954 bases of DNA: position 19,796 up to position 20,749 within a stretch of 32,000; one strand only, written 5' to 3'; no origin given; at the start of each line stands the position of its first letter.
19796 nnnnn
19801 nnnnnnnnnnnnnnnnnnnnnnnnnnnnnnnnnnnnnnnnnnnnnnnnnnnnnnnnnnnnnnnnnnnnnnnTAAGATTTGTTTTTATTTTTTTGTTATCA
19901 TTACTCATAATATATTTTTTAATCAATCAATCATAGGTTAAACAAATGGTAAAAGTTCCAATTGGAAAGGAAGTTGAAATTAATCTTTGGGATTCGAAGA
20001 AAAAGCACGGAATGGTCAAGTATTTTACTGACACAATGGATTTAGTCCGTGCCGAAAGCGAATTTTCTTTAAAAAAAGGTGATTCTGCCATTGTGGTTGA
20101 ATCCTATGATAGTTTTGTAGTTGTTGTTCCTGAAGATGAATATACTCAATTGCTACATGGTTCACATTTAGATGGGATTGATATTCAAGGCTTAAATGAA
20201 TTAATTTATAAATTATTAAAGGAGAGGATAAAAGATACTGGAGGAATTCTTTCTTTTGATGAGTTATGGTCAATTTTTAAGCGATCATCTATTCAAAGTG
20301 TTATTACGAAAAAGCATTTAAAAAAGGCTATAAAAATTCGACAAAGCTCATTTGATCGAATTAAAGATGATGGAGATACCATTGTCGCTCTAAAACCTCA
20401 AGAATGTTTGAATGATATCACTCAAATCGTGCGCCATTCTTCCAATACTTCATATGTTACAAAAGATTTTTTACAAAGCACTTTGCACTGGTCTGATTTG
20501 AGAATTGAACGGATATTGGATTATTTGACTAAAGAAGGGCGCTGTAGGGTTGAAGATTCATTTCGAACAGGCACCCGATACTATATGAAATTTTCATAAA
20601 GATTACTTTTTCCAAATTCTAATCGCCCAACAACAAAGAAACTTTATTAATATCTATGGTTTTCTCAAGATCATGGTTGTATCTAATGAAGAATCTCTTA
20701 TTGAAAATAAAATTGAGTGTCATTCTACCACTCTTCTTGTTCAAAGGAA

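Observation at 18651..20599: Flotillin gene paired with a soluble NfeD-like OB domain fused to an ESCRT-II-type (EAP30/Vps22-36) tandem winged helix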

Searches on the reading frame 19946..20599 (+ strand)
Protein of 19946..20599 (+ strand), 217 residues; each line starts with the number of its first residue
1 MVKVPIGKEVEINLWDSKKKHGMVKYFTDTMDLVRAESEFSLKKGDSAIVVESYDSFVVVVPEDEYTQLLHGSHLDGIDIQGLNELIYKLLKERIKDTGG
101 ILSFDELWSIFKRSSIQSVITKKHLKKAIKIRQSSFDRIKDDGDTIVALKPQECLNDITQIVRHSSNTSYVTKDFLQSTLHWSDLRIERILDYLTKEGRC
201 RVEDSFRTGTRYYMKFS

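Call 3: search_protein_families(library=pfam, proteins=[window:19946-20599:+], max_evalue=10)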
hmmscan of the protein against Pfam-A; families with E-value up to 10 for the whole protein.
window:19946-20599:+ (217 aa): 3 families
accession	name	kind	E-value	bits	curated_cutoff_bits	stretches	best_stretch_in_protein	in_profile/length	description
PF04157.22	EAP30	-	7.4e-08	32.8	26.8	1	86-203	95-218/219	EAP30/Vps36 family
PF17209.9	Hfq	-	0.03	14.4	27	1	50-70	29-49/64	Hfq protein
PF16277.11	DUF4926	-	0.18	11.6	29.1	1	29-56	3-30/57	Domain of unknown function (DUF4926)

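Call 4: search_protein_families(library=ncbifam, proteins=[window:19946-20599:+], max_evalue=10)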
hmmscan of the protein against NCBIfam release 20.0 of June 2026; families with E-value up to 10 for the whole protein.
window:19946-20599:+ (217 aa): 1 family
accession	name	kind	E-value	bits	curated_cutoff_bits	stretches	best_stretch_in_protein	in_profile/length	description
TIGR02383.1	Hfq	equivalog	0.14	12.1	61.7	1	50-70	31-51/61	RNA chaperone Hfq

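Call 5: search_solved_structures(query=window:19946-20599:+, max_evalue=10, show_alignments=3)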
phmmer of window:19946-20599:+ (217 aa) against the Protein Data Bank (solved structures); distinct sequences matched with E-value up to 10: 6.
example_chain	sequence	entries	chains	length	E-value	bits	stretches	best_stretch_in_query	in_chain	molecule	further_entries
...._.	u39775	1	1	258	0.00014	25.2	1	98-202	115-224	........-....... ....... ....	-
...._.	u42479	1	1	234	0.00031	24.1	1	98-202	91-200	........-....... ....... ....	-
1u5t_A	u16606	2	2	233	0.012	18.9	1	95-200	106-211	appears to be functionally related to SNF7; Snf8p | VPS22, YPL002C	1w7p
6v47_B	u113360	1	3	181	0.25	14.6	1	39-100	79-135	Hemagglutinin HA2 chain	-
6wt8_A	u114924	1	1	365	0.35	14.1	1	28-132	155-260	STING-associated CdnE c-di-GMP synthase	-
8b8e_A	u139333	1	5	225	1.2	12.4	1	59-117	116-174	BmGH11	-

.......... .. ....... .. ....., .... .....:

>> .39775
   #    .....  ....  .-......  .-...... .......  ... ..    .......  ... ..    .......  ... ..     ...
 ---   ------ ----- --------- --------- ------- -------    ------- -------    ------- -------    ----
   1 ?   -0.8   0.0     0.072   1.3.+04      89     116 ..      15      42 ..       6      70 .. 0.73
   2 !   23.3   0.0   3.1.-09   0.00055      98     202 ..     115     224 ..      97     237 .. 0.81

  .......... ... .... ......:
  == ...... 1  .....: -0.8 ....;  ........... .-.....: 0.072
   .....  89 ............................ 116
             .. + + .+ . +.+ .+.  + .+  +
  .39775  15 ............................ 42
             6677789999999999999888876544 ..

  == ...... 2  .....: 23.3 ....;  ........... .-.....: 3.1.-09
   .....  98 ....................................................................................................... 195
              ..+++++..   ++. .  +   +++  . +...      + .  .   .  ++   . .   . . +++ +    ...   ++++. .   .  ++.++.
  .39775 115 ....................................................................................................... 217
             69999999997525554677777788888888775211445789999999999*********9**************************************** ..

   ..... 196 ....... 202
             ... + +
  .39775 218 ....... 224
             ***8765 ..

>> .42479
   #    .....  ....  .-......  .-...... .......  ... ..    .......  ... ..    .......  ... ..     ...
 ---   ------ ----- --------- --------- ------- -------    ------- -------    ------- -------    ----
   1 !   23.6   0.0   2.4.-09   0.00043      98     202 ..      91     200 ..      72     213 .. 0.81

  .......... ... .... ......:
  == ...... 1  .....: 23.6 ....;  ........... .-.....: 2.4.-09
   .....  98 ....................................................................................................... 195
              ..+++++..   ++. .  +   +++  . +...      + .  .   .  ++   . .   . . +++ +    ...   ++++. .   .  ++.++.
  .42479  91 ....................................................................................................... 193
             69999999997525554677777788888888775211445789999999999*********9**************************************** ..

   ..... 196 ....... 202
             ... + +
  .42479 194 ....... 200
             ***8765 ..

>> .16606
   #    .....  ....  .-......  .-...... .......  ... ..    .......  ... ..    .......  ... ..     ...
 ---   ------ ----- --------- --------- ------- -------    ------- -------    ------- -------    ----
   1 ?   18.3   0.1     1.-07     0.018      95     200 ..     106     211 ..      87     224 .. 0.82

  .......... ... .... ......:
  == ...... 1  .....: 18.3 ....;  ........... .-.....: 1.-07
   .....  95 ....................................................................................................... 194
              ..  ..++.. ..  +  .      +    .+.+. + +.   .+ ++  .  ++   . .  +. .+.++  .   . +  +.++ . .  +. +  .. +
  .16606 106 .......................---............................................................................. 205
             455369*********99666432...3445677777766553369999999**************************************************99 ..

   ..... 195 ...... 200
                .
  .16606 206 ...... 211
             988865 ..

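Call 11: find_homologous_proteins(query=window:19946-20599:+, max_evalue=0.001)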
Query window:19946-20599:+ (217 aa): 41 proteins with E <= 0.001 among 163 candidates.
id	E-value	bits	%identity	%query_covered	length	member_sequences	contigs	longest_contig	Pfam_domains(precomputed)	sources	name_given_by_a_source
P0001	5.5e-138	476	100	100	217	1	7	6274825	PF04157.23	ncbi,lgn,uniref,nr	ncbi:hypothetical protein NEF87_004765 [Candidatus Lokiarchaeum ossiferum]|uniref:Uncharacterized pr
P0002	2.8e-128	444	92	100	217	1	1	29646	PF04157.23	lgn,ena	-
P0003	2.5e-105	369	76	100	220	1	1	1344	PF04157.23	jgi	jgi:hypothetical protein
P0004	2.2e-103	363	76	100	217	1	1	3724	PF04157.23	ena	-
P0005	1.2e-84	301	64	99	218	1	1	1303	PF04157.23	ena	-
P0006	1.7e-83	298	62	99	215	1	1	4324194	PF04157.23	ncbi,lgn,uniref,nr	ncbi:hypothetical protein DSAG12_02218 [Promethearchaeum syntrophicum]|uniref:Uncharacterized protei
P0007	3.9e-83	297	62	99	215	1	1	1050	PF04157.23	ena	-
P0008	8.1e-82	292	61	99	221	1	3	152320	PF04157.23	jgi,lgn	jgi:hypothetical protein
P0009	3.5e-81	290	62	99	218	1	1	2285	PF04157.23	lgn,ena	-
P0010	4.4e-80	287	59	99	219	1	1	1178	PF04157.23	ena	-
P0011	1.0e-79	285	60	99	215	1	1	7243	PF04157.23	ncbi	-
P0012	5.4e-79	283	59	99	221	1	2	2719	PF04157.23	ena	-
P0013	4.9e-75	270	57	99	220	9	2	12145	PF04157.23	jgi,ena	-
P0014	7.3e-75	270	57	99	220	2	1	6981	PF04157.23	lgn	-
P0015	1.2e-73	266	56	99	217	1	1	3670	PF04157.23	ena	-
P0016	2.6e-73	264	56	99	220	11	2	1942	PF04157.23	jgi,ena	-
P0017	1.2e-72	262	56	99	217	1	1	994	PF04157.23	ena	-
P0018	1.9e-71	258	55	99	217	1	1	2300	PF04157.23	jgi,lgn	-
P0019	1.6e-70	255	57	99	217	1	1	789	PF04157.23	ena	-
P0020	1.8e-70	255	54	99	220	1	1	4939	PF04157.23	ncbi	-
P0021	2.1e-70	255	55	99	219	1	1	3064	PF04157.23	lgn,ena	-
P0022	3.4e-70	254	58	99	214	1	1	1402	PF04157.23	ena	-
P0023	4.4e-70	254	56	100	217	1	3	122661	PF04157.23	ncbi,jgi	ncbi:MAG: hypothetical protein ACW986_08795 [Promethearchaeota archaeon]|jgi:hypothetical protein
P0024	4.7e-70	254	56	99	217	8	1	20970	PF04157.23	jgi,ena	-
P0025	1.1e-68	249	53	99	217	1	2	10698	PF04157.23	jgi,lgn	jgi:hypothetical protein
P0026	5.5e-68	247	53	99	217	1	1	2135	PF04157.23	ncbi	-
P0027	1.4e-66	242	56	96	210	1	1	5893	PF04157.23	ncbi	ncbi:MAG: hypothetical protein ACFE8B_12550, partial [Candidatus Hermodarchaeota archaeon]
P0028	2.6e-66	242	53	99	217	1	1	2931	PF04157.23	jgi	-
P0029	1.4e-64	236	54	99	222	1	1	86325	PF04157.23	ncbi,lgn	-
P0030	2.1e-63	232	52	99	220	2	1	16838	PF04157.23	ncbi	ncbi:hypothetical protein [Candidatus Harpocratesius sp.]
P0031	1.0e-61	227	49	93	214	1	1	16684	-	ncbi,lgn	ncbi:MAG: hypothetical protein ACFFA0_15955 [Promethearchaeota archaeon]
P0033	1.6e-59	219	50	99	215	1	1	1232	PF04157.23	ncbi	-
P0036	1.8e-58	216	49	99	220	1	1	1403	PF04157.23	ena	-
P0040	1.2e-45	174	40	99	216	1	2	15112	PF04157.23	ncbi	ncbi:MAG: hypothetical protein ACTSWN_04330 [Promethearchaeota archaeon]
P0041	1.0e-33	135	52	55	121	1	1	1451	PF04157.23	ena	-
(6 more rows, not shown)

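Call 13: find_encoding_contigs(protein=P0006, flank=5000, max_places=2)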
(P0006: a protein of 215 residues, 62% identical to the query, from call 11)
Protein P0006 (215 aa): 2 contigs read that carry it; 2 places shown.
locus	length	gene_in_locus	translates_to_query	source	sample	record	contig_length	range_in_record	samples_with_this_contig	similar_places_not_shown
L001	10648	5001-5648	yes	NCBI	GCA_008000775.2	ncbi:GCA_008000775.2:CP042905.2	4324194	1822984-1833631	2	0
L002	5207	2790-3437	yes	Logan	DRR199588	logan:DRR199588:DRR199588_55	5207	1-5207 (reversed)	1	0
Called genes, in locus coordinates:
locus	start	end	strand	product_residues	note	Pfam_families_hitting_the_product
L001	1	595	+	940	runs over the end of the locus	PF13289:SIR2_2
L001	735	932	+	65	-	-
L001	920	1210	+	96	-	PF05016:ParE_toxin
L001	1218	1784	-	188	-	PF13489:Methyltransf_23, PF08241:Methyltransf_11, PF08242:Methyltransf_12 (weak), PF13649:Methyltransf_25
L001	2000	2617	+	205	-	PF00025:Arf, PF00071:Ras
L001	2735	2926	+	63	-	-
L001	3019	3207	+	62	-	PF05016:ParE_toxin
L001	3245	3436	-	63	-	PF09962:DUF2196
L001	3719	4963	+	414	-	PF01145:Band_7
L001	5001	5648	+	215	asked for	PF04157:EAP30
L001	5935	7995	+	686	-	PF00497:SBP_bac_3, PF00512:HisKA, PF02518:HATPase_c, PF00072:Response_reg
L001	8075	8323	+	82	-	-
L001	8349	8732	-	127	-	-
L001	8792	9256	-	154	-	-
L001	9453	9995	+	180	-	-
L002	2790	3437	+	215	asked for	PF04157:EAP30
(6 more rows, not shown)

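Call 14: find_encoding_contigs(protein=P0040, flank=5000, max_places=2)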
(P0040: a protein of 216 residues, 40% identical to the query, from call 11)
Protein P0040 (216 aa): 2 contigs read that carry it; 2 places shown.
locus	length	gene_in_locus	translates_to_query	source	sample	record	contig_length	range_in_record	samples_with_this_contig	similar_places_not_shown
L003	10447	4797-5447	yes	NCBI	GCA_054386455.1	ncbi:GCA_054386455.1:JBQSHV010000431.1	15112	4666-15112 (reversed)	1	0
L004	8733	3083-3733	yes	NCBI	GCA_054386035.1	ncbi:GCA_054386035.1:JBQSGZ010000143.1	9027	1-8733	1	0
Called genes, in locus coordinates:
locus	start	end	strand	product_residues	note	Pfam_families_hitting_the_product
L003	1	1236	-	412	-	PF01073:3Beta_HSD, PF01370:Epimerase, PF02719:Polysacc_synt_2 (weak), PF07993:NAD_binding_4, PF16363:GDP_Man_Dehyd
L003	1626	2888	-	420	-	-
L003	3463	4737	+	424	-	PF01145:Band_7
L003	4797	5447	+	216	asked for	PF04157:EAP30 (weak)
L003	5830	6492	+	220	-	PF01169:GDT1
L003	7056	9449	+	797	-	PF09756:DDRGK (faint), PF09743:E3_UFM1_ligase, PF01399:PCI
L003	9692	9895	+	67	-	-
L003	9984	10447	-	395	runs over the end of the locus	PF04389:Peptidase_M28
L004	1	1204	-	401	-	?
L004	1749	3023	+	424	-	PF01145:Band_7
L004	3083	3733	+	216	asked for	PF04157:EAP30 (weak)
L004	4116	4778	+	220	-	PF01169:GDT1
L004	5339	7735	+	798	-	PF09756:DDRGK (faint), PF09743:E3_UFM1_ligase, PF01399:PCI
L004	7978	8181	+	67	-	-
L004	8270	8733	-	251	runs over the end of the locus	PF04389:Peptidase_M28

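Call 15: find_encoding_contigs(protein=P0030, flank=5000, max_places=2)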
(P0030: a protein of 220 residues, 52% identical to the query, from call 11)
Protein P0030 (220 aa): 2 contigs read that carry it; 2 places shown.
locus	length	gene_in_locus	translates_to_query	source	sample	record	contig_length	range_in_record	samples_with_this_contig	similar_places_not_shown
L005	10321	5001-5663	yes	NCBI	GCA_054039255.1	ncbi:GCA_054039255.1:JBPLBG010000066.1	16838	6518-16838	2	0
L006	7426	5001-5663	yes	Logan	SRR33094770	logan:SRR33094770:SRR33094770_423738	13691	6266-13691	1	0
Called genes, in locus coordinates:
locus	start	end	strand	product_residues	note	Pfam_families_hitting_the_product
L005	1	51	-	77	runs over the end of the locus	-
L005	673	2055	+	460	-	PF13506:Glyco_transf_21, PF13641:Glyco_tranf_2_3, PF00535:Glycos_transf_2, PF13632:Glyco_trans_2_3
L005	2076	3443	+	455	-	PF13506:Glyco_transf_21, PF13641:Glyco_tranf_2_3, PF00535:Glycos_transf_2, PF13632:Glyco_trans_2_3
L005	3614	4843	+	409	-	PF01145:Band_7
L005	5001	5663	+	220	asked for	PF04157:EAP30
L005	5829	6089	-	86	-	-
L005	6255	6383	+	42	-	-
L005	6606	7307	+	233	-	-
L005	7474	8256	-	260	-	PF01609:DDE_Tnp_1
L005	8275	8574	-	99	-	-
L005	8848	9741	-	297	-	-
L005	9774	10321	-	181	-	?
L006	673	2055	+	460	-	PF13506:Glyco_transf_21, PF13641:Glyco_tranf_2_3, PF00535:Glycos_transf_2, PF13632:Glyco_trans_2_3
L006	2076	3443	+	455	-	PF13506:Glyco_transf_21, PF13641:Glyco_tranf_2_3, PF00535:Glycos_transf_2, PF13632:Glyco_trans_2_3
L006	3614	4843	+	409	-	PF01145:Band_7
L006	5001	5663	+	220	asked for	PF04157:EAP30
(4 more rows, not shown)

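Call 16: find_encoding_contigs(protein=P0031, flank=4000, max_places=1)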
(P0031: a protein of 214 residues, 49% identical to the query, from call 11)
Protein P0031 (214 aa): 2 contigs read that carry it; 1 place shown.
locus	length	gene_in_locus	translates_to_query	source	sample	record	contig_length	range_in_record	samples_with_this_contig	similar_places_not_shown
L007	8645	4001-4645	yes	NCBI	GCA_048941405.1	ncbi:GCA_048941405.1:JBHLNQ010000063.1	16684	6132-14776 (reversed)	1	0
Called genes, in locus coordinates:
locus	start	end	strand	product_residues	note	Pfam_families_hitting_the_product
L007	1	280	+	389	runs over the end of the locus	PF01145:Band_7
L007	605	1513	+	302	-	PF00484:Pro_CA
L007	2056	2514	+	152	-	-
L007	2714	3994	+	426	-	PF01145:Band_7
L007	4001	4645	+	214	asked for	-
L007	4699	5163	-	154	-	PF22381:Staph_reg_Sar_Rot (faint), PF13601:HTH_34 (weak)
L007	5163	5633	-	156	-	PF01243:PNPOx_N, PF16242:Pyrid_ox_like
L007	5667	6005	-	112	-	PF12675:DUF3795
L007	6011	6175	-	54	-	-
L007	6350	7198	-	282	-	-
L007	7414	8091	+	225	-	PF07947:YhhN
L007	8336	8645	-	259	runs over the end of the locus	PF14528:LAGLIDADG_3 (weak)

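Call 17: find_encoding_contigs(protein=P0029, flank=4000, max_places=1)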
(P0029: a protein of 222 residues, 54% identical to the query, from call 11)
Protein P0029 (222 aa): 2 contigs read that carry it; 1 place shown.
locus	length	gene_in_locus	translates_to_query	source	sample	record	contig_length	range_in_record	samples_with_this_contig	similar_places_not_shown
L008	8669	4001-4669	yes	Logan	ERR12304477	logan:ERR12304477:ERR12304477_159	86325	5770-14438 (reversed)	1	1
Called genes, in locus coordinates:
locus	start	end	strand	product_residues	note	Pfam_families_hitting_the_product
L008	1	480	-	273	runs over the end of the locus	PF12679:ABC2_membrane_2, PF12698:ABC2_membrane_3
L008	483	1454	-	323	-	PF00005:ABC_tran, PF13304:AAA_21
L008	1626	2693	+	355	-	-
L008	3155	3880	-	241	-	PF01022:HTH_5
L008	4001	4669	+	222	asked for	PF04157:EAP30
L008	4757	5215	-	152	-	-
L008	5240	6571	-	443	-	PF01472:PUA (weak), PF01189:Methyltr_RsmB-F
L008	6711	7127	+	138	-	PF00571:CBS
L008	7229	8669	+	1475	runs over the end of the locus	-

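Call 18: find_encoding_contigs(protein=P0027, flank=4000, max_places=1)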
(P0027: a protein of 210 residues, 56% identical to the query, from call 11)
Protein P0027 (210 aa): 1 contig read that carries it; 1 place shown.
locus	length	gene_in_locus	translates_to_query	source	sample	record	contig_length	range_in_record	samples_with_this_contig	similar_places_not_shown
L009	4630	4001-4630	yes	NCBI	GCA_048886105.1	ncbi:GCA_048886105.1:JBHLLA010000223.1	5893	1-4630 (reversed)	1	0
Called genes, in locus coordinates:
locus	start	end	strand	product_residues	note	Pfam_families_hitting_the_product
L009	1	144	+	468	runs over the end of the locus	PF12895:ANAPC3 (faint), PF25062:ARM_TT21_N (faint), PF25068:ARM_TT21_4th (faint), PF12569:NatA_aux_su (weak), PF13424:TPR_12 (weak), PF14559:TPR_19 (weak), PF21033:RMD1-3 (weak), PF00515:TPR_1 (weak), +11 more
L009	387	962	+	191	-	PF01965:DJ-1_PfpI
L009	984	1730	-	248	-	PF27313:AF_0136_C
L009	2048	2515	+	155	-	-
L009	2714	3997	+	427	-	PF01145:Band_7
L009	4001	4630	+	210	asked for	PF04157:EAP30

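Call 30: predict_structure(alignment_id=A1)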
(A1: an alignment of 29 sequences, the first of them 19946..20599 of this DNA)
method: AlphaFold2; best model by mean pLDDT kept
length: 217 residues; sequences in the alignment: 29
mean_pLDDT: 90.9   pTM: 0.83
mean pLDDT of the five models: 90.9, 90.1, 89.8, 89.4, 88.9
residues with pLDDT >= 90: 168; 70-90: 43; 50-70: 6; < 50: 0
segments of 3 or more residues with pLDDT < 50: none
pLDDT, mean of each block of 10 residues (from residue 1): 84 93 86 92 93 91 92 78 97 94 96 92 95 93 92 94 89 93 94 93 82 82
secondary structure, 60 per line:
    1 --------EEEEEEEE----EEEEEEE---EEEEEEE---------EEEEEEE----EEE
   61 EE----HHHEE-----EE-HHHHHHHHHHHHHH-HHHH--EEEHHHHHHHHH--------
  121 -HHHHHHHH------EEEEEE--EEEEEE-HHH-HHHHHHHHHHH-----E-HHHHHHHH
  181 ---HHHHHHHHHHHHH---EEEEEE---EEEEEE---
elements in order: E9-16 E21-27 E31-37 E47-53 E58-62 H80-93 H95-98 E101-103 H104-112 H122-129 E136-141 E144-149 H155-165 H173-180 H184-196 E200-205 E209-214

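Call 36: fold_search(model_id=the predicted structure, library=pdb)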
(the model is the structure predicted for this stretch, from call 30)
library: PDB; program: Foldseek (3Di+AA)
matches with E <= 10: 1670; with E <= 0.001: 5
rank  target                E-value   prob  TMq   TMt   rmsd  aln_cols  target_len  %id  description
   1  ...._B                8.9e-07  1.00  0.42  0.42   4.9       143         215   20  Integrated structural and functional model of the human ESCRT-II complex (released 2008-11-04)
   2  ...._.                1.0e-06  1.00  0.30  0.30  11.8       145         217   21  Integrated structural and functional model of the human ESCRT-II complex (released 2008-11-04)
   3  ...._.                1.0e-06  1.00  0.32  0.31  11.9       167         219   20  Integrated structural and functional model of the human ESCRT-II complex (released 2008-11-04)
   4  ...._B                2.6e-06  1.00  0.43  0.45   5.1       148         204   20  Integrated structural and functional model of the human ESCRT-II complex (released 2008-11-04)
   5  1u5t_A                4.0e-05  1.00  0.27  0.27  12.3       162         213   20  Structure of the ESCRT-II endosomal trafficking complex (released 2004-09-21)
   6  3wwv                  3.0e-03  1.00  0.22  0.68   2.5        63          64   25  C-terminal domain of stomatin operon partner protein 1510-C from Pyrococcus horikoshii (released 2014-10-01)
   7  8ohd_A                4.3e-03  1.00  0.35  0.14   5.9       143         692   15  60S ribosomal subunit bound to the E3-UFM1 complex - state 3 (native) (released 2024-02-21)
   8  9gy4_E                5.4e-03  1.00  0.35  0.15   5.8       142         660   15  60S ribosomal subunit in complex with E3-UFM1 ligase and RQC machinery components NEMF and LTN1 (Composite map) (released 2025-05-14)
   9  8d0b_C                6.1e-03  0.99  0.19  0.30   4.9        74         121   18  Human CST-DNA polymerase alpha/primase preinitiation complex bound to 4xTEL-foldback template (released 2022-06-22)
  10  7px9_F                1.3e-02  0.85  0.21  0.11   9.4       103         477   16  Substrate-engaged mycobacterial Proteasome-associated ATPase - focused 3D refinement (state A) (released 2022-01-19)
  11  4i98_B                1.4e-02  0.92  0.29  0.35   8.4       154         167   14  Crystal structure of the complex between ScpA(residues 1-160)-ScpB(residues 1-183) (released 2013-01-30)
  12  7pxc_F                1.4e-02  0.84  0.21  0.11   9.4       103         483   16  Substrate-engaged mycobacterial Proteasome-associated ATPase in complex with open-gate 20S CP - composite map (state A (released 2022-01-19)
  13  8cli_A                1.5e-02  0.80  0.24  0.10  20.7       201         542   10  TFIIIC TauB-DNA monomer (released 2023-06-21)
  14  8iue_P                1.6e-02  0.99  0.28  0.21  11.1       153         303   12  RNA polymerase III pre-initiation complex melting complex 1 (released 2023-05-24)
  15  7pb9                  1.7e-02  0.99  0.41  0.49   5.0       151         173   12  Crystal structure of tandem WH domains of Vps25 from Odinarchaeota (released 2022-06-08)
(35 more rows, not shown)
